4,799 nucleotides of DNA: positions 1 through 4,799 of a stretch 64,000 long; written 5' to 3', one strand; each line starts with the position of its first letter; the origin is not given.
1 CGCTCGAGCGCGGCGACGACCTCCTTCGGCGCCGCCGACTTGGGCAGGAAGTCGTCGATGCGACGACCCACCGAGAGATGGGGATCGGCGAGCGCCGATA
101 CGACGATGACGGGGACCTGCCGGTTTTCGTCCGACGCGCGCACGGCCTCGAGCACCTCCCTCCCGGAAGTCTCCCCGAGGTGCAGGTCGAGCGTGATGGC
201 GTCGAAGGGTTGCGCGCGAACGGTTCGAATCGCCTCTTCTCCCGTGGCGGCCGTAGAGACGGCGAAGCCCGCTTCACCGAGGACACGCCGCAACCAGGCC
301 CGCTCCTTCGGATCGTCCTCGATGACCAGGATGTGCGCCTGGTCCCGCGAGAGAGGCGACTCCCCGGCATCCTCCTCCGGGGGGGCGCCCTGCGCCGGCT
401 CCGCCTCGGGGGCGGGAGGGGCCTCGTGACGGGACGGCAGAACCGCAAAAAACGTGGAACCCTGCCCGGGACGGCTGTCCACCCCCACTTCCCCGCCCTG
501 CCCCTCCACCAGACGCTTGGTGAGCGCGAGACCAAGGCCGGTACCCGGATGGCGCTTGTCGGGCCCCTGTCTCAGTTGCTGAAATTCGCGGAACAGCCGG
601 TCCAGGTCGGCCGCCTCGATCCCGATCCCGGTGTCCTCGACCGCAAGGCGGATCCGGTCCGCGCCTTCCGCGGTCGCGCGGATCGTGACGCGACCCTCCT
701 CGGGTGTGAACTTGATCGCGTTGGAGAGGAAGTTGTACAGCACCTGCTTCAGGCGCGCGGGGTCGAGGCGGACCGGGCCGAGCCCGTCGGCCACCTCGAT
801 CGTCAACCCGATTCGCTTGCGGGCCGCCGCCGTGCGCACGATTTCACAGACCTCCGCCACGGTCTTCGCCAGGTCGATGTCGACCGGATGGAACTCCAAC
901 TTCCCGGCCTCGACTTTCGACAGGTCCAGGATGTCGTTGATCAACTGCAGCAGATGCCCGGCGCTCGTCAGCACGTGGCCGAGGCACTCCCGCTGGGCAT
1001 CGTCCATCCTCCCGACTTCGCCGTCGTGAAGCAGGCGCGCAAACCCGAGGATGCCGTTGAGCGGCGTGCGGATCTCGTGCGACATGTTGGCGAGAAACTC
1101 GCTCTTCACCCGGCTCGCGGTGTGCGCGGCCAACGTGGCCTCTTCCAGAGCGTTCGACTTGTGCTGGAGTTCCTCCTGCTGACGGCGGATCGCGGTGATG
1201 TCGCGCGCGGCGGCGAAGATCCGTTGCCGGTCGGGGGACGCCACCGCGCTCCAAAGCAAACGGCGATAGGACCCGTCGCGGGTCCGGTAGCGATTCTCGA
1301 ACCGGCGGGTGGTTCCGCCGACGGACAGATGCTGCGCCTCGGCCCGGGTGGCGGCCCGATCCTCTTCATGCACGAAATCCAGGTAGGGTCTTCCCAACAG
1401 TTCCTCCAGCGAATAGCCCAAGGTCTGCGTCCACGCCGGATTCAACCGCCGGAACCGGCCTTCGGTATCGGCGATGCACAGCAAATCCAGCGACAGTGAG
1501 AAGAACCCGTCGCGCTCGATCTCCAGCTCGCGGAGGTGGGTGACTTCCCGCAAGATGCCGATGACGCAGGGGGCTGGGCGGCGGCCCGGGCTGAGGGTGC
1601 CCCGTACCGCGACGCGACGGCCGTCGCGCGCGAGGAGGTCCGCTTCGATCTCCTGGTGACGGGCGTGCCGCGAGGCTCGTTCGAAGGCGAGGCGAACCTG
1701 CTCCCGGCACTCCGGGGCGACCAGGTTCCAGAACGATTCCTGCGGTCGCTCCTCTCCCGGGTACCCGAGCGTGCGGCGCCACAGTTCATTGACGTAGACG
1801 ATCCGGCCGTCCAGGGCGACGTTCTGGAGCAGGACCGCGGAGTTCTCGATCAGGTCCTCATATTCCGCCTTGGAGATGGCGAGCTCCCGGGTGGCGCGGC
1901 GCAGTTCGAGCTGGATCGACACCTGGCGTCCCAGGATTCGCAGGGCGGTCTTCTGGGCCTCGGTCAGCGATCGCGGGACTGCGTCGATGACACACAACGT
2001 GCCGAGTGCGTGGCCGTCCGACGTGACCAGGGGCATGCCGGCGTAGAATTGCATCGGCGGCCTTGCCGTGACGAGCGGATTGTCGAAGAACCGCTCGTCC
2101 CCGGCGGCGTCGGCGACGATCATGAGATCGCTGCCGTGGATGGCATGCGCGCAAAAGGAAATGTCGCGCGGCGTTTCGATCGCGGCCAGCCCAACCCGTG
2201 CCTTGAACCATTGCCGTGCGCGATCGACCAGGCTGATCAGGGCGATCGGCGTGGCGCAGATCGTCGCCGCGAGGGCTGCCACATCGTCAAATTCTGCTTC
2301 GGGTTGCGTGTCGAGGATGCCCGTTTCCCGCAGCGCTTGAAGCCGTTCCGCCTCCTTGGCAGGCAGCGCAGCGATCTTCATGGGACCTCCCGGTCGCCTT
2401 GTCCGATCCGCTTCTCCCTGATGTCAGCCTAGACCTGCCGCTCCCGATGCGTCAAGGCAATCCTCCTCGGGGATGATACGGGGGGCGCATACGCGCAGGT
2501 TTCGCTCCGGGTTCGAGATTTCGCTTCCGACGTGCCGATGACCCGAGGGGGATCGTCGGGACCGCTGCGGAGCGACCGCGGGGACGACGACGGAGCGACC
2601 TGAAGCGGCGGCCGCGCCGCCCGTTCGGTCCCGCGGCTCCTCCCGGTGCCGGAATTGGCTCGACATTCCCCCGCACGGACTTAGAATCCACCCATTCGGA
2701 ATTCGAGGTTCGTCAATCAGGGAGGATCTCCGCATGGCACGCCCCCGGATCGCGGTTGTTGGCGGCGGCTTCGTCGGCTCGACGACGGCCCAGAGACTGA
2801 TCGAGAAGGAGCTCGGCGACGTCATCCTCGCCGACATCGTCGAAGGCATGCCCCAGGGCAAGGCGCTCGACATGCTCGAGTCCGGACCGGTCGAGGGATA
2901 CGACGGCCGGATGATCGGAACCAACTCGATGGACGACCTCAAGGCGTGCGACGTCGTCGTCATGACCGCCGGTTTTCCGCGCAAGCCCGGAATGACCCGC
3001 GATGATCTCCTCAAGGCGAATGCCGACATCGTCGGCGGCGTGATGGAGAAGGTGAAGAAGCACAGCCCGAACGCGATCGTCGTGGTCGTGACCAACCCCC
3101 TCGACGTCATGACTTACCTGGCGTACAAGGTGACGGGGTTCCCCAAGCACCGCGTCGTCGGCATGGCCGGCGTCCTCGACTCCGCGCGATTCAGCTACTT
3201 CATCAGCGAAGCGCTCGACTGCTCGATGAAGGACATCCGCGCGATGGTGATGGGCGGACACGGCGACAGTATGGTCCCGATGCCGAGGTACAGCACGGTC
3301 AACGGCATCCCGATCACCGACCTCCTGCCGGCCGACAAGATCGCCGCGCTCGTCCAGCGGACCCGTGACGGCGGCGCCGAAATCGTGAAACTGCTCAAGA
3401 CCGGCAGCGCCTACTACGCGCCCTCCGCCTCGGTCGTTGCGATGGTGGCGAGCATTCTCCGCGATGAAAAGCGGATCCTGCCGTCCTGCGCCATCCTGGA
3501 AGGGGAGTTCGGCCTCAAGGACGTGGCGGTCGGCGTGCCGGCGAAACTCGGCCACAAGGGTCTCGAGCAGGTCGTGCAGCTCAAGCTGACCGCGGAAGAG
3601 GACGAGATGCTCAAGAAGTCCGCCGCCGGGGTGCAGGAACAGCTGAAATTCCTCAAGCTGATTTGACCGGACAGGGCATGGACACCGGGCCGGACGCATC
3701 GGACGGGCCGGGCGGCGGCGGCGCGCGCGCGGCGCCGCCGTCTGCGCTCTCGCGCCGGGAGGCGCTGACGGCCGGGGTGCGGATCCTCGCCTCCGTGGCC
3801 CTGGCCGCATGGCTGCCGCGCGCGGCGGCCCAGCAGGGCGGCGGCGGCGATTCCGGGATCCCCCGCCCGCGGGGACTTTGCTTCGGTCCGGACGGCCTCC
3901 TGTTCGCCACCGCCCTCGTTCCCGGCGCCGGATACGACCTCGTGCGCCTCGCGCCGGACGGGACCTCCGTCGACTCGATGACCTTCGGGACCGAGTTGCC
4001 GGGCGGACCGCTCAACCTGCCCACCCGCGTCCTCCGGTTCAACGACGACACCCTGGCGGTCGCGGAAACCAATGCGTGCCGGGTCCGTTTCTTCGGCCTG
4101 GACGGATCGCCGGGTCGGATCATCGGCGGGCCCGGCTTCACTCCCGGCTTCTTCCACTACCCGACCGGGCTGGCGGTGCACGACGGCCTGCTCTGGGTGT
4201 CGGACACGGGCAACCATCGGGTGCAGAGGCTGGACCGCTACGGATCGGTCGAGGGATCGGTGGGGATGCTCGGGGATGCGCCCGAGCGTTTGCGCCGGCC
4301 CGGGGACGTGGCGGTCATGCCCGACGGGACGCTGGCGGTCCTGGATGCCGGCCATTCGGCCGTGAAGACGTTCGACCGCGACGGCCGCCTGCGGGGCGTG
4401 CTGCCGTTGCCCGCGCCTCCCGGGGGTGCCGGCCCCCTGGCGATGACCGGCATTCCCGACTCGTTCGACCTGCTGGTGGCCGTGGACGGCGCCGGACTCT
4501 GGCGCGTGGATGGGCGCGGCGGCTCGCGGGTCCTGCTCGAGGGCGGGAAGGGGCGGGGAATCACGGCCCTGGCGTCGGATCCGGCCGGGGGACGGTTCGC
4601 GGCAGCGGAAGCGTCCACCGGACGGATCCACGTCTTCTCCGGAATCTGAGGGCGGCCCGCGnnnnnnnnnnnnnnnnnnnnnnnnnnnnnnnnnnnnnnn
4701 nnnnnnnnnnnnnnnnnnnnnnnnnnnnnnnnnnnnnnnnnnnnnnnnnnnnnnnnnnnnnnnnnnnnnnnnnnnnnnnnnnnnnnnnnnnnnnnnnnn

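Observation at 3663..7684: Compact redox-type gene module downstream of mdh: Tat-exported NHL propeller, polytopic membrane protein, 52-aa micro-ORF, 2[4Fe-4S] ferredoxin and an FMN-binding membrane protein with a flavinylation-like TGAT motif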

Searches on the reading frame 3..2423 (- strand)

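Call 39: search_protein_families(library=pfam, proteins=[window:3-2423:-], max_evalue=0.00001)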
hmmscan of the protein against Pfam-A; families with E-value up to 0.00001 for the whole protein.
window:3-2423:- (807 aa): 10 families
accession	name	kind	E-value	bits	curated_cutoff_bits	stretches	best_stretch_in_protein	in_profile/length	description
PF02518.31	HATPase_c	-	8.3e-28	97.5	26.4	1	554-664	2-109/111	Histidine kinase-, DNA gyrase B-, and HSP90-like ATPase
PF08447.18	PAS_3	-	3.8e-21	75.6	25.6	1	327-398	4-77/89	PAS fold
PF00512.31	HisKA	-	9.2e-21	74.1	26.9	1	440-507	2-66/66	His Kinase A (phospho-acceptor) domain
PF00989.32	PAS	-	1.6e-19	70.4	22.6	2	313-408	12-112/113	PAS fold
PF08448.16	PAS_4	-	6.3e-19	68.7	23.1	2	312-413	5-109/110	PAS fold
PF13426.13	PAS_9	-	2.1e-17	63.7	27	2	196-295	3-102/103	PAS domain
PF00072.30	Response_reg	-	5.5e-17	62.4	30.2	1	698-806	1-110/111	Response regulator receiver domain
PF01590.32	GAF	-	1.4e-14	55.2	22.4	1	41-172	2-133/133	GAF domain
PF13188.13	PAS_8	-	1.6e-10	41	21.8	0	309-356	8-55/65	PAS domain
PF13185.12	GAF_2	-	8.5e-07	29.7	28.6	1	59-171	21-134/136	GAF domain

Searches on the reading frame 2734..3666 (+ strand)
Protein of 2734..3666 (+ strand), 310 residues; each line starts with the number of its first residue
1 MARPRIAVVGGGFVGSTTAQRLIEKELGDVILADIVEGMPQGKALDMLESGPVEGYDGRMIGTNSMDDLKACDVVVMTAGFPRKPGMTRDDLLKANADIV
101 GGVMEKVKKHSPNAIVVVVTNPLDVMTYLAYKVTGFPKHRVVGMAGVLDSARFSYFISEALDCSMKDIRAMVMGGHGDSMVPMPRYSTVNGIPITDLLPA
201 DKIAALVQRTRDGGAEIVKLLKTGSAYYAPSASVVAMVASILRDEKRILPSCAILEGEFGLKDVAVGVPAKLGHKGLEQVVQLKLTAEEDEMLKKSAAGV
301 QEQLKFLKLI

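Call 3: search_protein_families(library=pfam, proteins=[window:2734-3666:+], max_evalue=1)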
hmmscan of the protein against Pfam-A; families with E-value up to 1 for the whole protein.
window:2734-3666:+ (310 aa): 7 families
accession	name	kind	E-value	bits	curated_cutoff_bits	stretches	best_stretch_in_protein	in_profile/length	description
PF00056.29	Ldh_1_N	-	2.3e-40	138.3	27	1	5-143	2-141/141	lactate/malate dehydrogenase, NAD binding domain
PF02866.23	Ldh_1_C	-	6.5e-30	104.8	22.6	1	148-304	3-167/174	lactate/malate dehydrogenase, alpha/beta C-terminal domain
PF02056.22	Glyco_hydro_4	-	0.0015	18.6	23.2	1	102-144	126-166/183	Family 4 glycosyl hydrolase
PF03721.20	UDPG_MGDP_dh_N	-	0.002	18.2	27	1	5-119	2-119/187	UDP-glucose/GDP-mannose dehydrogenase family, NAD binding domain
PF01266.30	DAO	-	0.0084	16.1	27.9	1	5-33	1-28/353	FAD dependent oxidoreductase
PF01073.25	3Beta_HSD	-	0.11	11.9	22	1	9-116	3-112/280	3-beta hydroxysteroid dehydrogenase/isomerase family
PF01370.27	Epimerase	-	0.15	11.9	20.9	1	6-118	1-113/240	NAD dependent epimerase/dehydratase family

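Call 4: search_protein_families(library=ncbifam, proteins=[window:2734-3666:+], max_evalue=1)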
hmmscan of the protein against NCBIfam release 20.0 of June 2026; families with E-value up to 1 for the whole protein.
window:2734-3666:+ (310 aa): 16 families
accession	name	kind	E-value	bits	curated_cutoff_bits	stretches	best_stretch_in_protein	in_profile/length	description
TIGR01763.1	MalateDH_bact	equivalog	1.3e-133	444.9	351.85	1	4-307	2-305/305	malate dehydrogenase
NF004863.0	PRK06223.1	subfamily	1.8e-133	444.5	283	1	1-308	1-308/313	malate dehydrogenase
TIGR01771.1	L-LDH-NAD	equivalog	1.7e-72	244.3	303.55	1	8-301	1-298/299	L-lactate dehydrogenase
NF000824.0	PRK00066.1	subfamily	8.6e-72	242.1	339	1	4-305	7-312/316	L-lactate dehydrogenase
NF041314.1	Malate_DH_Halo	equivalog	2.4e-50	171.5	550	1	6-304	4-300/304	malate dehydrogenase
TIGR01772.1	MDH_euk_gproteo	equivalog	5.3e-33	114.6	273.05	1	51-303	50-303/313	malate dehydrogenase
TIGR01759.1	MalateDH-SF1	subfamily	2.6e-23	82.5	345.65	1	61-301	69-321/327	malate dehydrogenase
NF003916.0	PRK05442.1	equivalog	6.5e-22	77.9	271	1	63-304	73-320/328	malate dehydrogenase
TIGR01758.1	MDH_euk_cyt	equivalog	8e-15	55.1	470.4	1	62-237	66-249/324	malate dehydrogenase, NAD-dependent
TIGR01756.1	LDH_protist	equivalog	1.4e-10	40.8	486.25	1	51-182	40-173/313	lactate dehydrogenase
TIGR01757.1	Malate-DH_plant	equivalog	8.4e-06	24.7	598.3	1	60-226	109-280/387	malate dehydrogenase, NADP-dependent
TIGR03026.1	NDP-sugDHase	subfamily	0.00094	18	189.8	1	5-118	2-118/413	nucleotide sugar dehydrogenase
NF041297.1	UDPGDh_AglM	equivalog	0.014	14.3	670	1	5-117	2-119/429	UDP-glucose 6-dehydrogenase AglM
NF007039.0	PRK09496.3-2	equivalog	0.074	11.8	293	1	5-35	2-31/446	Trk system potassium transporter TrkA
NF004981.0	PRK06361.1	equivalog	0.13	11.6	117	1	188-219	65-95/217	histidinol phosphate phosphatase domain-containing protein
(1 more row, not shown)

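Call 63: list_cluster_members(proteins=[P0001, P0003, P0002, P0011, P0008, P0009, P0006, window:2734-3666:+])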
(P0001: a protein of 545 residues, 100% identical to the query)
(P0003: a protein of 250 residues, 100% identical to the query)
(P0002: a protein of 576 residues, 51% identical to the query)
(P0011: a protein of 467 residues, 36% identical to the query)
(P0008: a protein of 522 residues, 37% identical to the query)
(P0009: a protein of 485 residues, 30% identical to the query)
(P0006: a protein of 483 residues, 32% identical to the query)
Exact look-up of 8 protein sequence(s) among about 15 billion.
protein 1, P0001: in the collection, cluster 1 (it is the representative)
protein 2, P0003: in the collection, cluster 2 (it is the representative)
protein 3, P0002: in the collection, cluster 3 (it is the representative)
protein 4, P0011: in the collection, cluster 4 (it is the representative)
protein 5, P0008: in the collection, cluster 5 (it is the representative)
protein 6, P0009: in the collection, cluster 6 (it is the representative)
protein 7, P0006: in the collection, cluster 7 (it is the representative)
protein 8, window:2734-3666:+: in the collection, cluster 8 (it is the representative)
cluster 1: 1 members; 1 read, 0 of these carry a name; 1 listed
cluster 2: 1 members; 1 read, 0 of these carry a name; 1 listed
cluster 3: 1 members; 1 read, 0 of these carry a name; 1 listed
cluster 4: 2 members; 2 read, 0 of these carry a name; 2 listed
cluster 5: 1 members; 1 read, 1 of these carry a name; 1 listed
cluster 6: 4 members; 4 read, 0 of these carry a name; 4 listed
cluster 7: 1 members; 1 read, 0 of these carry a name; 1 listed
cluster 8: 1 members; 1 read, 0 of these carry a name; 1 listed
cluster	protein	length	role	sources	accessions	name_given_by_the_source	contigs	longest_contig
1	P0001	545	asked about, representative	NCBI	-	-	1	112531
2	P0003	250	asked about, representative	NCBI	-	-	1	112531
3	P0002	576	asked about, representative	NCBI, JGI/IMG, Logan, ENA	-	-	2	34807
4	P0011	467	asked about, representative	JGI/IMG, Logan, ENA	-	-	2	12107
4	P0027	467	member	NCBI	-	-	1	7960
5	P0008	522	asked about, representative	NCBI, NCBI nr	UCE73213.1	MAG: hypothetical protein JSV56_09260 [Methanomassiliicoccales archaeon]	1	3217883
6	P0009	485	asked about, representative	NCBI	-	-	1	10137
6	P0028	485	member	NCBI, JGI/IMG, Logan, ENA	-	-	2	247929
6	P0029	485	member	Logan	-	-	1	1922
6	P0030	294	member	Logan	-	-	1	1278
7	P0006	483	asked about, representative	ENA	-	-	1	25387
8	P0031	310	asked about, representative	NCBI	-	-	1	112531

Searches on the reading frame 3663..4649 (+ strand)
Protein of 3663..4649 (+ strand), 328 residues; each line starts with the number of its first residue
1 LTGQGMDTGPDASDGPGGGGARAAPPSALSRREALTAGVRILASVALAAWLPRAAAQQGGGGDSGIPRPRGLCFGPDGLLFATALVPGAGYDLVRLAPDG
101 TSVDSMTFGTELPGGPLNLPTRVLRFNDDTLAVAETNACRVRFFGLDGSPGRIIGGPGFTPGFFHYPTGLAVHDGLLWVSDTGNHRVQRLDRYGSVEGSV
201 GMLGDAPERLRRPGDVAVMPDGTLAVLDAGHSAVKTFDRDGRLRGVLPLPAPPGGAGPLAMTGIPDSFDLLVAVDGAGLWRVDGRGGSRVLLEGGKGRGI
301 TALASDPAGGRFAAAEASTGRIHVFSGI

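Call 3: search_protein_families(library=pfam, proteins=[window:3663-4649:+], max_evalue=1)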
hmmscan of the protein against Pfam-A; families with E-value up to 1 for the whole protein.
window:3663-4649:+ (328 aa): 4 families
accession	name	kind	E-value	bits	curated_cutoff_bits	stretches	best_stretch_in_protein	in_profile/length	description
PF01436.27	NHL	-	1.4e-19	69.4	20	2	164-189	1-27/28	NHL repeat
PF13449.12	Phytase-like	-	0.0014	19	27.6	0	169-202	72-106/284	Esterase-like activity of phytase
PF24684.1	Vgb_lyase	-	0.13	11.5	50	1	167-262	99-187/290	Virginiamycin B lyase family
PF08450.18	SGL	-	0.15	12.1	26.3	0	135-200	152-220/246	SMP-30/Gluconolactonase/LRE-like region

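Call 4: search_protein_families(library=ncbifam, proteins=[window:3663-4649:+], max_evalue=1)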
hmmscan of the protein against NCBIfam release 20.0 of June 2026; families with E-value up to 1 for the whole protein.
window:3663-4649:+ (328 aa): 3 families
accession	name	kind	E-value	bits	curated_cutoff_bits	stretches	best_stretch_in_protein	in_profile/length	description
NF035926.1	scyF_NHL_VPEP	equivalog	6.7e-12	45.2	350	1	100-244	133-280/376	scytonemin biosynthesis PEP-CTERM protein ScyF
NF033206.1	ScyE_fam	subfamily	0.0021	17.7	80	0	213-253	142-181/333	ScyD/ScyE family protein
NF047780.1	LIC12708_fam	subfamily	0.055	12.3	150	0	166-197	58-89/391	LIC_12708 family protein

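Call 92: predict_structure(protein=window:3678-4649:+)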
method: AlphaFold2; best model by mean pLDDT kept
length: 323 residues; sequences in the alignment: 1
mean_pLDDT: 45.1   pTM: 0.39
mean pLDDT of the five models: 45.1, 44.8, 42.5, 37.7, 36.7
residues with pLDDT >= 90: 0; 70-90: 4; 50-70: 113; < 50: 206
segments of 3 or more residues with pLDDT < 50: 11-13, 15-75, 80-82, 113-116, 152-164, 175-182, 194-211, 213-215, 223-227, 243-323
pLDDT, mean of each block of 10 residues (from residue 1): 54 43 36 33 33 35 43 49 55 55 55 53 65 63 65 41 45 46 53 43 32 51 51 57 40 30 40 40 34 40 33 35 26
secondary structure, 60 per line:
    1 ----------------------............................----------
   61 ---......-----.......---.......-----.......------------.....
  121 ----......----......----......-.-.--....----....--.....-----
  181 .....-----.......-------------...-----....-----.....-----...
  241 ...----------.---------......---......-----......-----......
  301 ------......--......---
elements in order: H23-50 E64-69 E75-81 E85-91 E97-103 E116-120 E125-130 E135-140 E145-150 H157-160 E165-168 E171-175 E181-185 E191-197 E211-213 E219-222 E228-232 E238-243 E264-269 E273-278 E284-289 E295-300 E307-312 E315-320
